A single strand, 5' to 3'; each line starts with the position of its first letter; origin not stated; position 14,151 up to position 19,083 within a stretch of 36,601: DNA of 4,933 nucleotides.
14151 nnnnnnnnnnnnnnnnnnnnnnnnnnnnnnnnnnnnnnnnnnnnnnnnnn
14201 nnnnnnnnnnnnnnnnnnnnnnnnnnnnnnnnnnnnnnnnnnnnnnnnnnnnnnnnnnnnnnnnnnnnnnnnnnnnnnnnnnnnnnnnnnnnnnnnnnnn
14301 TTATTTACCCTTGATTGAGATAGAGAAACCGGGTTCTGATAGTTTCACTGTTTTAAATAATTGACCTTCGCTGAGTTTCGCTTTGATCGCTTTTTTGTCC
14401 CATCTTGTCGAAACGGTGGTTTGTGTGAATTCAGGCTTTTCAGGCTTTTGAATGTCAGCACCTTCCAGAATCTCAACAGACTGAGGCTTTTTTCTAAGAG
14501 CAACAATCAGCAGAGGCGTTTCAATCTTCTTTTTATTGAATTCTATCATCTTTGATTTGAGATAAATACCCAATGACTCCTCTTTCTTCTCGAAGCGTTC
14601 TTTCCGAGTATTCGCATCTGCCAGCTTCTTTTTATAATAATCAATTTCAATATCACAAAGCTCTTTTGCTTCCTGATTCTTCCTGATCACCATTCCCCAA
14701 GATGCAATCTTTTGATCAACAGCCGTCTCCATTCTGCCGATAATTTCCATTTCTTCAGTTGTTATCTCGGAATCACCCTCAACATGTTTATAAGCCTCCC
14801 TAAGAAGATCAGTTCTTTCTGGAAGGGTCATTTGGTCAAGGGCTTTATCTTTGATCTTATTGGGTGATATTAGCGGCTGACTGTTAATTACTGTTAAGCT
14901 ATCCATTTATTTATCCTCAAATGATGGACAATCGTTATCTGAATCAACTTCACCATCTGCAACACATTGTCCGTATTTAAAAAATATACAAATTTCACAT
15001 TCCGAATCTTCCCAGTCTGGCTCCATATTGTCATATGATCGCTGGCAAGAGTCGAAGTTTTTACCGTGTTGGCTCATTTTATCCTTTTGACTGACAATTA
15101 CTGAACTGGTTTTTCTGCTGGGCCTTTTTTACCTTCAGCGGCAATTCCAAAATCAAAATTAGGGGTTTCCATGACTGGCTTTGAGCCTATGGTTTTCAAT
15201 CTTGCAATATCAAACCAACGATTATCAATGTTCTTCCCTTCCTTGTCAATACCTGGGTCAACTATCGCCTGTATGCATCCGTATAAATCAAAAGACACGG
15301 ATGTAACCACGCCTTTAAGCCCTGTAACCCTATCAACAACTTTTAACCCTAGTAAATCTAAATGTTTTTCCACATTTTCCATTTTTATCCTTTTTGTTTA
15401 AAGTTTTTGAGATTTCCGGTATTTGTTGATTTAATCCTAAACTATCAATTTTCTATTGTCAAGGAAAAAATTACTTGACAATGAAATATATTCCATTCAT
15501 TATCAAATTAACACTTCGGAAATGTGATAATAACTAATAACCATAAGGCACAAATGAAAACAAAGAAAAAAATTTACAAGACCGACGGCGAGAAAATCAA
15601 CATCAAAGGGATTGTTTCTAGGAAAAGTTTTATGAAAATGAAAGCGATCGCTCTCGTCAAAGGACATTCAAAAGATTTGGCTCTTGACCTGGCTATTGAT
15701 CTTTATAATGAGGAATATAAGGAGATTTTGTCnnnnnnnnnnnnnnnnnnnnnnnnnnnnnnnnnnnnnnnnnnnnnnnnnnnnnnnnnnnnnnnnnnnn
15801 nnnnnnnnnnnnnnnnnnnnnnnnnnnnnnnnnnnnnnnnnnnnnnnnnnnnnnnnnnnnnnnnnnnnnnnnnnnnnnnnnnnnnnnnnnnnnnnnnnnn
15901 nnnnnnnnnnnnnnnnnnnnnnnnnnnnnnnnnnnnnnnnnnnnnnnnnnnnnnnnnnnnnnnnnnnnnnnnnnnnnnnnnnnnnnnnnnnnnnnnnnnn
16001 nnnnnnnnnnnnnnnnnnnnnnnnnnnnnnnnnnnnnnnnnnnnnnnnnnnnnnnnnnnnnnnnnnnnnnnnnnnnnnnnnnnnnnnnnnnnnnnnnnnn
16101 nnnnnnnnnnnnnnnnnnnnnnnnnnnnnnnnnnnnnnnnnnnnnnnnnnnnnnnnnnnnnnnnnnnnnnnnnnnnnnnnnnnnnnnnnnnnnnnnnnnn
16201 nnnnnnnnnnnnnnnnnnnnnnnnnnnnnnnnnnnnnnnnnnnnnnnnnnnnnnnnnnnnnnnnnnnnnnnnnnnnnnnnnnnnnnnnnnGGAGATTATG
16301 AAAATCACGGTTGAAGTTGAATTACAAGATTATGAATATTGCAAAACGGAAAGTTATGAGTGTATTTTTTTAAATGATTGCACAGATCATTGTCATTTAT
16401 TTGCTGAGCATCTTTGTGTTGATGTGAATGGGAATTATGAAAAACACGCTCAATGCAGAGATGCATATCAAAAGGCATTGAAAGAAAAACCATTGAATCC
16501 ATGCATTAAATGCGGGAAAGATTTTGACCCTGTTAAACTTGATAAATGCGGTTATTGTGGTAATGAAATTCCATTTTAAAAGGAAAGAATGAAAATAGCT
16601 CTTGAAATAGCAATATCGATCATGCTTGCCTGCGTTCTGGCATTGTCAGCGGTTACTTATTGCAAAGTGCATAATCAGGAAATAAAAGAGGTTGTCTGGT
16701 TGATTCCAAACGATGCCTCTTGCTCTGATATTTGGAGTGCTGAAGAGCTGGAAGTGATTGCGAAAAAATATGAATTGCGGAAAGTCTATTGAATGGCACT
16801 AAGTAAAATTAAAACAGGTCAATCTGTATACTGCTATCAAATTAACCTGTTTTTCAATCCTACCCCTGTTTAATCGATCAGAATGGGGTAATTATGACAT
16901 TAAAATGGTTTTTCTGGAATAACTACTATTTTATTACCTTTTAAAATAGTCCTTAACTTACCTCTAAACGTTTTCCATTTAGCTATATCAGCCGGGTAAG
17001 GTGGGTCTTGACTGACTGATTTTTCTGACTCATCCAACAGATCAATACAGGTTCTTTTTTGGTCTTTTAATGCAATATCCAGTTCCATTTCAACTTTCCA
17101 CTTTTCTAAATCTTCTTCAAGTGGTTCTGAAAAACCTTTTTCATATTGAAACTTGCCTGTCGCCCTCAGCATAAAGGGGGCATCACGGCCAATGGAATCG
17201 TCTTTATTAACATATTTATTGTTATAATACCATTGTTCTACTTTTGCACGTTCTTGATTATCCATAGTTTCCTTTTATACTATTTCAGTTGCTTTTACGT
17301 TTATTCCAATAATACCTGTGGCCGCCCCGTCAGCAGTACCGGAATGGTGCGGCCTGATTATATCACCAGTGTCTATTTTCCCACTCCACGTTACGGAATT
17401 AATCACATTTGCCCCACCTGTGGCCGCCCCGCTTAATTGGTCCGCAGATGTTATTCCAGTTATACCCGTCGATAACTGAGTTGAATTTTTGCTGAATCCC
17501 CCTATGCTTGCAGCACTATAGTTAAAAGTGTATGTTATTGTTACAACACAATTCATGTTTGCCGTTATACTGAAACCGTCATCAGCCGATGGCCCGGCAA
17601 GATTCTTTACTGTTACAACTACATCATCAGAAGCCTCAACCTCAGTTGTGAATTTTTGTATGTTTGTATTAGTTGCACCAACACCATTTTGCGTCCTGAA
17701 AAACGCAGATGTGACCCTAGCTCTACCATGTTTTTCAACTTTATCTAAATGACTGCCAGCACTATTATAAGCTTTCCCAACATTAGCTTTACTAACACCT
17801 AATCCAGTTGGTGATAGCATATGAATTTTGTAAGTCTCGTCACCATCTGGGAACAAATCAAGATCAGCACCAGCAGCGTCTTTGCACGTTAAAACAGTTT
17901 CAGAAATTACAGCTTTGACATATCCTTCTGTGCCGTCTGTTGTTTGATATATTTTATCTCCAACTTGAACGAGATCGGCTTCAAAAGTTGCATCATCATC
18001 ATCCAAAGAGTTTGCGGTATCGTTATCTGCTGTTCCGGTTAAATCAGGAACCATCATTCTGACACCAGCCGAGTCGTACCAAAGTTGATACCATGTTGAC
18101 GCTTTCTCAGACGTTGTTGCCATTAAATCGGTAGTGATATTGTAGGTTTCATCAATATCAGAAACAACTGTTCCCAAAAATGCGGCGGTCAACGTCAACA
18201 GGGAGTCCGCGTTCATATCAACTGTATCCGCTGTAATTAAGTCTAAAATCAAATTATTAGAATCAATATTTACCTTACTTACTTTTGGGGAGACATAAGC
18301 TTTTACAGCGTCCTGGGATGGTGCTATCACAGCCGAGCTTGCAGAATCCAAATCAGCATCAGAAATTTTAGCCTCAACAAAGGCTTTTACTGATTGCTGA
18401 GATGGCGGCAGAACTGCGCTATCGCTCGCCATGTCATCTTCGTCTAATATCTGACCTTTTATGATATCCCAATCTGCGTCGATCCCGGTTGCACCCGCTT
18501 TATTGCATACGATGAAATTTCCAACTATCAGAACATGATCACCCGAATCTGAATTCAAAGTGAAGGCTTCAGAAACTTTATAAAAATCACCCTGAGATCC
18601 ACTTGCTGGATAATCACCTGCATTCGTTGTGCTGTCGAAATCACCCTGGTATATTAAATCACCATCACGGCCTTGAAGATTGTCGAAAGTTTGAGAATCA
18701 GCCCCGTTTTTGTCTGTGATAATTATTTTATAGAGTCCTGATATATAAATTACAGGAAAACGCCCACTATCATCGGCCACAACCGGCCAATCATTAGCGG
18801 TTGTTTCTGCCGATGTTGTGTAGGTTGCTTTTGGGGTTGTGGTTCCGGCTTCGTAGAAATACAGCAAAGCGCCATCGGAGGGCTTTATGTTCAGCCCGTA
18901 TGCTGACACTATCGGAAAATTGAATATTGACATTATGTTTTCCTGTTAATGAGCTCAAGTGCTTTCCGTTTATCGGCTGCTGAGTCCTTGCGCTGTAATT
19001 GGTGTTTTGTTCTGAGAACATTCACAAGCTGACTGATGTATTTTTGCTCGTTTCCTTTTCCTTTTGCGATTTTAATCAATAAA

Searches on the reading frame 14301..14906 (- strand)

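Call 73: search_protein_families(library=pfam, proteins=[window:14301-14906:-], max_evalue=0.001)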
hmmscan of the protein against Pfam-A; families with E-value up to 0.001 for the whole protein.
window:14301-14906:- (201 aa): 1 family
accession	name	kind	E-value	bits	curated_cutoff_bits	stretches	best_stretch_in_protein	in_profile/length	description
PF05565.16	Sipho_Gp157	-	1.7e-14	54.6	28.6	1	53-199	28-162/162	Siphovirus Gp157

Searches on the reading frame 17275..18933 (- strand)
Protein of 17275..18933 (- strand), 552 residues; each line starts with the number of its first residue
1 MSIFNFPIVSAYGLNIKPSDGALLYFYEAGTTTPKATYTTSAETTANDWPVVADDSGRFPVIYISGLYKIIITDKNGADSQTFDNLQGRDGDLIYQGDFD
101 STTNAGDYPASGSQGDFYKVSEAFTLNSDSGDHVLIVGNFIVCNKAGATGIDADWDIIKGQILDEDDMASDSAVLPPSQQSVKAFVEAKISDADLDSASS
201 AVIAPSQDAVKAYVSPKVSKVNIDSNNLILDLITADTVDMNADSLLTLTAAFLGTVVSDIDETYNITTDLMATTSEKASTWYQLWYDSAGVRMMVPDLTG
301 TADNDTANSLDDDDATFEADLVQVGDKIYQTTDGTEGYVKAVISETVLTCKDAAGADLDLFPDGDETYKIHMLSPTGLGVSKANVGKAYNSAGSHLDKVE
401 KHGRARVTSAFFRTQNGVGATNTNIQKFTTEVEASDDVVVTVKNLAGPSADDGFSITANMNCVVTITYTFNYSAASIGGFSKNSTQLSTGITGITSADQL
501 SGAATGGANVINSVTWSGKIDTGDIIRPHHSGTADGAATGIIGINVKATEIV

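Call 10: search_protein_families(library=phrogs, proteins=[window:17275-18933:-], max_evalue=0.001)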
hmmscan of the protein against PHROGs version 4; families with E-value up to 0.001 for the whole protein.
window:17275-18933:- (552 aa): 1 family
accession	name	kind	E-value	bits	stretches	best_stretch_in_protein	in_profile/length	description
phrog_26190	-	unknown function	8.9e-11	42.6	1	12-91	14-94/260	-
